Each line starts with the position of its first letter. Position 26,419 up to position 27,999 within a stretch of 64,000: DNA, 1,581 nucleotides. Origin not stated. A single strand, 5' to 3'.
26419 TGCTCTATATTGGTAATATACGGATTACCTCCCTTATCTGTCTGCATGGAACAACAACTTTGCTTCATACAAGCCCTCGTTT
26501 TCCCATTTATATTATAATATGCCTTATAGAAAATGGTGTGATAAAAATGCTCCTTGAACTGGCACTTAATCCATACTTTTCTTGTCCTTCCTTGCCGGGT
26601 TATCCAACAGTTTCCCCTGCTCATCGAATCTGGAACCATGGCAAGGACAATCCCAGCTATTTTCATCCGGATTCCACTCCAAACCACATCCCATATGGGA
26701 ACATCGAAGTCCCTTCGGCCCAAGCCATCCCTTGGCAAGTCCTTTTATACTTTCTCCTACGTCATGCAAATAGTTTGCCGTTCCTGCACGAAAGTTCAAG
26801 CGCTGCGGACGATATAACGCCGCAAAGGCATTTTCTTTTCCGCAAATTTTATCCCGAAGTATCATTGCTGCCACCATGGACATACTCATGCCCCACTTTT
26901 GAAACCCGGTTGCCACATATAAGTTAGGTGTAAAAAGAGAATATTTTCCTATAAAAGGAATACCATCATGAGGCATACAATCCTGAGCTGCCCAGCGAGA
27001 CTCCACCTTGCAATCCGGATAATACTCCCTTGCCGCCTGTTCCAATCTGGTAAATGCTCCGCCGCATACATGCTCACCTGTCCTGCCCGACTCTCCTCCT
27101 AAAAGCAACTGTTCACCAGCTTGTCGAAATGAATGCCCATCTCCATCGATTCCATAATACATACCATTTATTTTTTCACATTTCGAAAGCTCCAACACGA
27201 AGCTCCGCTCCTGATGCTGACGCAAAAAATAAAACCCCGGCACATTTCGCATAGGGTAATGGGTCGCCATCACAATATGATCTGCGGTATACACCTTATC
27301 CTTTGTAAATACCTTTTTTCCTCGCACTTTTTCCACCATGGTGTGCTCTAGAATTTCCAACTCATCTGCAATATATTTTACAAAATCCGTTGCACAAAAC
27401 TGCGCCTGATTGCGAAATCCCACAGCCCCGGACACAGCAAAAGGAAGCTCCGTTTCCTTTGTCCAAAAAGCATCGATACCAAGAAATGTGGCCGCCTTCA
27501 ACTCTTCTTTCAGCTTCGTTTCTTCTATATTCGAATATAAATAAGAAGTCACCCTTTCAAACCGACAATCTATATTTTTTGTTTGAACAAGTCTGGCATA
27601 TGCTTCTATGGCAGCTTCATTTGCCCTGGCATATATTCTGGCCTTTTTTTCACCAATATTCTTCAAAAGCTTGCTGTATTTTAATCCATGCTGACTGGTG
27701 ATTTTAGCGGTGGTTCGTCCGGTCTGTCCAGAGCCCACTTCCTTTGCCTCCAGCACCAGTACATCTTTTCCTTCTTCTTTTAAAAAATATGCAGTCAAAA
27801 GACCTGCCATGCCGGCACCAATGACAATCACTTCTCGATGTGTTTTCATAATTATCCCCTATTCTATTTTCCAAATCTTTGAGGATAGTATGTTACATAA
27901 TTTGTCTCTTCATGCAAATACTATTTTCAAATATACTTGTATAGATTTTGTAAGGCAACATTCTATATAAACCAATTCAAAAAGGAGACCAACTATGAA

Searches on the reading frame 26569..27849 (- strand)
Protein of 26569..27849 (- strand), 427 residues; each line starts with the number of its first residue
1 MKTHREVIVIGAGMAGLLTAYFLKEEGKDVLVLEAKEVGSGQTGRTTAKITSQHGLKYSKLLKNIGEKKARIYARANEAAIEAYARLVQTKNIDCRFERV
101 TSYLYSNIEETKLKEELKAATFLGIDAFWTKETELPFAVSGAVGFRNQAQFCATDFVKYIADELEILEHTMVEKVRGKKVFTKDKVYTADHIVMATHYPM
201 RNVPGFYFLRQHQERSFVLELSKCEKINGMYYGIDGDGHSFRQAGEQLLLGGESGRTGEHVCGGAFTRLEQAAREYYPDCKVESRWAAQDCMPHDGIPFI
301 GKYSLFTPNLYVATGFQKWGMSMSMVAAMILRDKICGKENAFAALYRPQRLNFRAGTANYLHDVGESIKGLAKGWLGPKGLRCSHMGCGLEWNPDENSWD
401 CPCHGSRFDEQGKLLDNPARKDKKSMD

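Call 4: search_protein_families(library=pfam, proteins=[window:26569-27849:-], max_evalue=0.01)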
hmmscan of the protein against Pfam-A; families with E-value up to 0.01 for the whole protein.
window:26569-27849:- (427 aa): 10 families
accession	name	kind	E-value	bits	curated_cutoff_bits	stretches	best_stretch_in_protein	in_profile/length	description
PF01266.30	DAO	-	1.8e-42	146.6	27.9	1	7-332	2-351/353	FAD dependent oxidoreductase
PF13450.12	NAD_binding_8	-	2.8e-08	34.4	21.9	1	9-43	1-35/68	NAD(P)-binding Rossmann-like domain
PF00890.30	FAD_binding_2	-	1.8e-07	31.2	20.4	1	7-43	2-38/414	FAD binding domain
PF00355.32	Rieske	-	2.4e-07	31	20.3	1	382-422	42-83/88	Rieske [2Fe-2S] domain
PF03486.20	HI0933_like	-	2.6e-06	27.5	50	1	6-97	2-95/244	HI0933-like protein Rossmann domain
PF01494.25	FAD_binding_3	-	2.8e-06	27.2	22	1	6-82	3-72/349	FAD binding domain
PF13738.12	Pyr_redox_3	-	5.2e-06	26.4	30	1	8-40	1-34/305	Pyridine nucleotide-disulphide oxidoreductase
PF07992.20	Pyr_redox_2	-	1.1e-05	25.5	26.1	1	6-196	2-107/291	Pyridine nucleotide-disulphide oxidoreductase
PF01946.23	Thi4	-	0.0027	17.4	26.2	1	5-39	18-54/235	Thi4 family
PF01593.30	Amino_oxidase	-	0.0037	17.1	19.8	0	14-37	1-24/443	Flavin containing amine oxidoreductase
